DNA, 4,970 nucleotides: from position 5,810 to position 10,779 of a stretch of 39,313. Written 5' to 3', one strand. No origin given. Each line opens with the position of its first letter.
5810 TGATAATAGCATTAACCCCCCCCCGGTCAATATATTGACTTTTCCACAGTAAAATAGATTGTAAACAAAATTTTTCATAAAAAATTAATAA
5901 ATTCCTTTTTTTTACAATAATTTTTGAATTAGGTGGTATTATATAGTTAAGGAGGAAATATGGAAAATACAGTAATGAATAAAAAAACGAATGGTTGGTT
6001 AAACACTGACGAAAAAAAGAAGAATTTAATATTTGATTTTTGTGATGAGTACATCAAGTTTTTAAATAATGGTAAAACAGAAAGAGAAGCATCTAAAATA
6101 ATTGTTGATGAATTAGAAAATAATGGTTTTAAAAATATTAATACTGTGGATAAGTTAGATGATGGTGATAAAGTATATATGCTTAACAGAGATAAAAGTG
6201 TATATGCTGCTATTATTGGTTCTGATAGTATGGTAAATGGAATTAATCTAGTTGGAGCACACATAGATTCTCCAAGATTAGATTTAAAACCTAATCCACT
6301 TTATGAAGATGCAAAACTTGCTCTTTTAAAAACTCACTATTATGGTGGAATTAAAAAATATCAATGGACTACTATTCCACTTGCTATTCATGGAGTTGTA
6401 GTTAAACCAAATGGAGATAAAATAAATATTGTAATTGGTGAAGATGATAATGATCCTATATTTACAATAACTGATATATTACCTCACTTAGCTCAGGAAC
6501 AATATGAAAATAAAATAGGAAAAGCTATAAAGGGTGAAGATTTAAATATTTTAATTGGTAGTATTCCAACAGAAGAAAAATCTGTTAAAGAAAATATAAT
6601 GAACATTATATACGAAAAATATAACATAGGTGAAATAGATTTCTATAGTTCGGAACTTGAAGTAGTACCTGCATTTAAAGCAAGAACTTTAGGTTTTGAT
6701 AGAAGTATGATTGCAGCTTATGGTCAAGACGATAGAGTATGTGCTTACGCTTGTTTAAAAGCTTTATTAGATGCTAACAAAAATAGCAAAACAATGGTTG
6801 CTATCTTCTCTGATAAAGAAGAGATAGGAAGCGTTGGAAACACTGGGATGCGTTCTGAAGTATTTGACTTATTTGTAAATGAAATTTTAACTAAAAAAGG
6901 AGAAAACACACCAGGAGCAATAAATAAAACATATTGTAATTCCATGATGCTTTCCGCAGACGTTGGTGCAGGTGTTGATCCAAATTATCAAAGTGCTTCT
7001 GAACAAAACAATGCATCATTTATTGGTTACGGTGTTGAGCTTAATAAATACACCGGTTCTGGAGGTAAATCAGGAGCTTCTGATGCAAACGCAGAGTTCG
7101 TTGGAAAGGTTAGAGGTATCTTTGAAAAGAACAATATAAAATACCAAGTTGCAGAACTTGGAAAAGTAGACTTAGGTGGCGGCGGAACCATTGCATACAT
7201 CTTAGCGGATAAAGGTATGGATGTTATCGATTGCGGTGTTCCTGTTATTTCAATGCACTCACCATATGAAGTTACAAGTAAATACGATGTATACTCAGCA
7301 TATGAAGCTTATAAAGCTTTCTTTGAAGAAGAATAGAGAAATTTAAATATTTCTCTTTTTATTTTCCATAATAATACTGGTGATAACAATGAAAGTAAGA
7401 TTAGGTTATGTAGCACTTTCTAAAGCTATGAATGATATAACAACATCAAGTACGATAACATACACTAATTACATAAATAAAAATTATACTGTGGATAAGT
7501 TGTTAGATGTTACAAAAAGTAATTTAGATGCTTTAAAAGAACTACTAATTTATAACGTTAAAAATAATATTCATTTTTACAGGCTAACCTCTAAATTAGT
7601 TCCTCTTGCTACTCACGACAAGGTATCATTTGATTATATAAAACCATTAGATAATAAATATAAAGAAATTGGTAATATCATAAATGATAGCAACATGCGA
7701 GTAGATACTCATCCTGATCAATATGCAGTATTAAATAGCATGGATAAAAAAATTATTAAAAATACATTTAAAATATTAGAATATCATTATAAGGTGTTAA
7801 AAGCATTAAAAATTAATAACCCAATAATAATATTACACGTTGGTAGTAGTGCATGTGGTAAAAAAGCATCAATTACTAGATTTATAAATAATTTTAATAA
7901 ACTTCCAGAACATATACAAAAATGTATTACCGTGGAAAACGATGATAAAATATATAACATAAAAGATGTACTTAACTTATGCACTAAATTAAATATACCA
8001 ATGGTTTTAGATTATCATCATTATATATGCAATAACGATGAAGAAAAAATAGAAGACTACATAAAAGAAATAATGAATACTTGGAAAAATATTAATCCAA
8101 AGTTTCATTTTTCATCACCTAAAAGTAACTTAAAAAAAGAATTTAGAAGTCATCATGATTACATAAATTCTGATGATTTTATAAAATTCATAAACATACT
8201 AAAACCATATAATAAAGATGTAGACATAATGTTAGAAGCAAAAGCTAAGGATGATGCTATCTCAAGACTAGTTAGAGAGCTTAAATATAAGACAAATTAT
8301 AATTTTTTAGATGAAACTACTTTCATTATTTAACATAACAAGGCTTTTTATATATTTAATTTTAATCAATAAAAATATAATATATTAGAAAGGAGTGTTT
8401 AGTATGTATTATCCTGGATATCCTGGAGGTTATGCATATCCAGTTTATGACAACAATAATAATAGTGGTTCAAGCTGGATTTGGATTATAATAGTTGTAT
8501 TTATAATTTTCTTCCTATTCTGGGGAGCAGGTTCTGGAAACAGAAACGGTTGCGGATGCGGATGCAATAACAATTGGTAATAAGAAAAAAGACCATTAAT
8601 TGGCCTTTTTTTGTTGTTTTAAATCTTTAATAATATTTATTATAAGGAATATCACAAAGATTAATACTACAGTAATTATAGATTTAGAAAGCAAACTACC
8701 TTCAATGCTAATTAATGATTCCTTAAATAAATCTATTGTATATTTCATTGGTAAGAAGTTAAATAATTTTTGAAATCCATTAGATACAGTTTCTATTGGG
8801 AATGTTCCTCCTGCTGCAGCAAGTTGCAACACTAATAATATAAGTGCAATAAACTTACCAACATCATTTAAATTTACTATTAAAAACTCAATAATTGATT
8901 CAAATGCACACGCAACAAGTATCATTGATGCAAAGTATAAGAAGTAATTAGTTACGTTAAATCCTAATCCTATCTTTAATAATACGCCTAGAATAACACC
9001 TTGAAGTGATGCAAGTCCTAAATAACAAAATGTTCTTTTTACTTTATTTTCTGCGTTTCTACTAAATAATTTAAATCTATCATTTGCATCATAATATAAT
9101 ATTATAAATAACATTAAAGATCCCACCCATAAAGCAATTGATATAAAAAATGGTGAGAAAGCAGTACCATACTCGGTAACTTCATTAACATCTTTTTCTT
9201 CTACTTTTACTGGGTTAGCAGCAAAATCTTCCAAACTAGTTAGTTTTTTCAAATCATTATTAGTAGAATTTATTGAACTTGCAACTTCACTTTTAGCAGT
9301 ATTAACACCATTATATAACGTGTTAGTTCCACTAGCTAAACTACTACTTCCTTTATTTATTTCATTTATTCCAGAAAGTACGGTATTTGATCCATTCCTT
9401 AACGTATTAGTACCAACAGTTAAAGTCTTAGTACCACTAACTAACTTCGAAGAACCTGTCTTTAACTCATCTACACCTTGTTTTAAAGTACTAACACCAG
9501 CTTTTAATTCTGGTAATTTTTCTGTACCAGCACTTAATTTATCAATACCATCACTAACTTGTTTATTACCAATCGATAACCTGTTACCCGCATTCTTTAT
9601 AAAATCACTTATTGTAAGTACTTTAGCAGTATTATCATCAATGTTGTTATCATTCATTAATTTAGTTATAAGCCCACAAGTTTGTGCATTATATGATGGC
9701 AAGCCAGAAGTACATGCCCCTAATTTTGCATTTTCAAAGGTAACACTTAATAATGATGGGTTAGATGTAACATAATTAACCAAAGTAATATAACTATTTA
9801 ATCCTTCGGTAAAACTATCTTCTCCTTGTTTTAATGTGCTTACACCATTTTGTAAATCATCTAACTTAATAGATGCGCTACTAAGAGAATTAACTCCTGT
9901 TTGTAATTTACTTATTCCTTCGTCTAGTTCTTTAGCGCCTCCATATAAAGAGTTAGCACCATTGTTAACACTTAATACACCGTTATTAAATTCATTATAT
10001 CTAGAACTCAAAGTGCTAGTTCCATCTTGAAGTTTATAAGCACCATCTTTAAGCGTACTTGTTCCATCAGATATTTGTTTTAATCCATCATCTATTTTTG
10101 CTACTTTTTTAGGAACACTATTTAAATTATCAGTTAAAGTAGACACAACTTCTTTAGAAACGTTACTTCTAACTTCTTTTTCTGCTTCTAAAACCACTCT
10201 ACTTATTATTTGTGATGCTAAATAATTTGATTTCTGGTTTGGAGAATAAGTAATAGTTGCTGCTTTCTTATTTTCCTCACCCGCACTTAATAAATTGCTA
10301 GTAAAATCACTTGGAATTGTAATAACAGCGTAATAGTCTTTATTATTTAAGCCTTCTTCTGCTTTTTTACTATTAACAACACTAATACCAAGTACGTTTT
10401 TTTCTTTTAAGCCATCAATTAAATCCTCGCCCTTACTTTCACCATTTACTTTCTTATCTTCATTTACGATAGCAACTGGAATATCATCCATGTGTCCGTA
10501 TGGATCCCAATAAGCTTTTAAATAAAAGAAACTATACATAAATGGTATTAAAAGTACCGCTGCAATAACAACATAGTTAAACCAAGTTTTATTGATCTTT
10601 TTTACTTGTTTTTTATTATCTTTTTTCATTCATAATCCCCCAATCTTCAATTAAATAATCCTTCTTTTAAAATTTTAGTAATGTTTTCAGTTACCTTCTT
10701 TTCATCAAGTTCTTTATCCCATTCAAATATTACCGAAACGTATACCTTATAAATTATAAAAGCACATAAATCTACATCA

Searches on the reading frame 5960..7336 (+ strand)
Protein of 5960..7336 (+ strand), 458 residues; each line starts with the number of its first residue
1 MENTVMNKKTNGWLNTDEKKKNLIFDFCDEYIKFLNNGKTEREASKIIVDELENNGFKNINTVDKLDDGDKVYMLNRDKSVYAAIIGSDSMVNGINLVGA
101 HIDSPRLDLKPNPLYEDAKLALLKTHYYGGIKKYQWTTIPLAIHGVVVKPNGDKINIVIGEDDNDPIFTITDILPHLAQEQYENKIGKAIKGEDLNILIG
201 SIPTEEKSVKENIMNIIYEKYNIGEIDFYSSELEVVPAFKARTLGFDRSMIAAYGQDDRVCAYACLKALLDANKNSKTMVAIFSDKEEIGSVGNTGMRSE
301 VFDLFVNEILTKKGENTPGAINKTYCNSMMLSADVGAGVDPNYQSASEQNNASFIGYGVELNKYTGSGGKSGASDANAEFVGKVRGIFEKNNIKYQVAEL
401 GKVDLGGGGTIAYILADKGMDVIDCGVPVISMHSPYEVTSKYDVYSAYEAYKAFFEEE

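Call 9: search_protein_families(library=pfam, proteins=[window:5960-7336:+], max_evalue=0.01)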
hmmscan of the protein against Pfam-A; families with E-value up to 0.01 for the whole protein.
window:5960-7336:+ (458 aa): 2 families
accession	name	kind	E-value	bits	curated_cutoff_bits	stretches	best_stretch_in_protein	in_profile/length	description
PF02127.20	Peptidase_M18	-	3.4e-89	300.1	24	1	34-455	1-432/432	Aminopeptidase I zinc metalloprotease (M18)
PF05343.19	Peptidase_M42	-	2.7e-11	43.5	23.2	2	331-447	186-289/292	M42 glutamyl aminopeptidase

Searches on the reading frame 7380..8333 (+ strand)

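Call 9: search_protein_families(library=pfam, proteins=[window:7380-8333:+], max_evalue=0.01)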
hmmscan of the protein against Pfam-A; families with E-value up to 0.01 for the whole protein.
window:7380-8333:+ (317 aa): 2 families
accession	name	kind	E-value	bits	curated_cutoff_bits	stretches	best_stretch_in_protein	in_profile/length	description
PF03851.20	UvdE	-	1.2e-77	261.3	24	1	8-272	1-273/275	UV-endonuclease UvdE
PF00150.24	Cellulase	-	0.00066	19.7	23.5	1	177-242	46-116/272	Cellulase (glycosyl hydrolase family 5)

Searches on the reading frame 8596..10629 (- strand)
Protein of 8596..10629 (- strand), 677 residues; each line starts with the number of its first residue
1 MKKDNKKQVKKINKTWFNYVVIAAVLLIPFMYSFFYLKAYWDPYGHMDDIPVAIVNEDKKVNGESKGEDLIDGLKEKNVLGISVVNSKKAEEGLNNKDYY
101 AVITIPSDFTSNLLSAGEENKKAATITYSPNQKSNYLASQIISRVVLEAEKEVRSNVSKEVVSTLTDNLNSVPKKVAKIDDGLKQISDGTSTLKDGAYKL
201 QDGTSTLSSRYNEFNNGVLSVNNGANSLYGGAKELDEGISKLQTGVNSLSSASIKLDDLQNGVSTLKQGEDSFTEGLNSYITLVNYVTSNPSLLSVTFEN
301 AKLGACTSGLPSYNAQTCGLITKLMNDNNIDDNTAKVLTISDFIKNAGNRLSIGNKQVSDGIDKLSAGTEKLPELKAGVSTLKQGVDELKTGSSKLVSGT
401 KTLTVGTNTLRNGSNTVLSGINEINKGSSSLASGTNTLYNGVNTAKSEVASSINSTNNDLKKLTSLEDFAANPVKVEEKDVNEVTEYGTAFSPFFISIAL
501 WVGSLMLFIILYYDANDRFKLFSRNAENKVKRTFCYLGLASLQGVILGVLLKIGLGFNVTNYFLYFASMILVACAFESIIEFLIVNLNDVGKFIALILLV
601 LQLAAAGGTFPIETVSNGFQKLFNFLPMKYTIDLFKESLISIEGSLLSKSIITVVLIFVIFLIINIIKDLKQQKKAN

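Call 9: search_protein_families(library=pfam, proteins=[window:8596-10629:-], max_evalue=0.01)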
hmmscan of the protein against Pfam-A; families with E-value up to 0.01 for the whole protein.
window:8596-10629:- (677 aa): 5 families
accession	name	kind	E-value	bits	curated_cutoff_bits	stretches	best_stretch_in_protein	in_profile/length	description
PF12698.13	ABC2_membrane_3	-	2e-15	57.2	31.6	2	19-149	6-126/347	ABC-2 family transporter protein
PF12051.14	DUF3533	-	6.6e-10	38.9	27.6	1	33-172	13-171/380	Protein of unknown function (DUF3533)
PF14932.11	HAUS-augmin3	-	0.00014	21.9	29.4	0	377-465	66-154/260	HAUS augmin-like complex subunit 3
PF01061.29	ABC2_membrane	-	0.00044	20.3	26.9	1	533-636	100-207/211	ABC-2 type transporter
PF06419.17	COG6_N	-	0.0047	17.5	27.4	0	148-213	11-79/114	Conserved oligomeric complex COG6, N-terminal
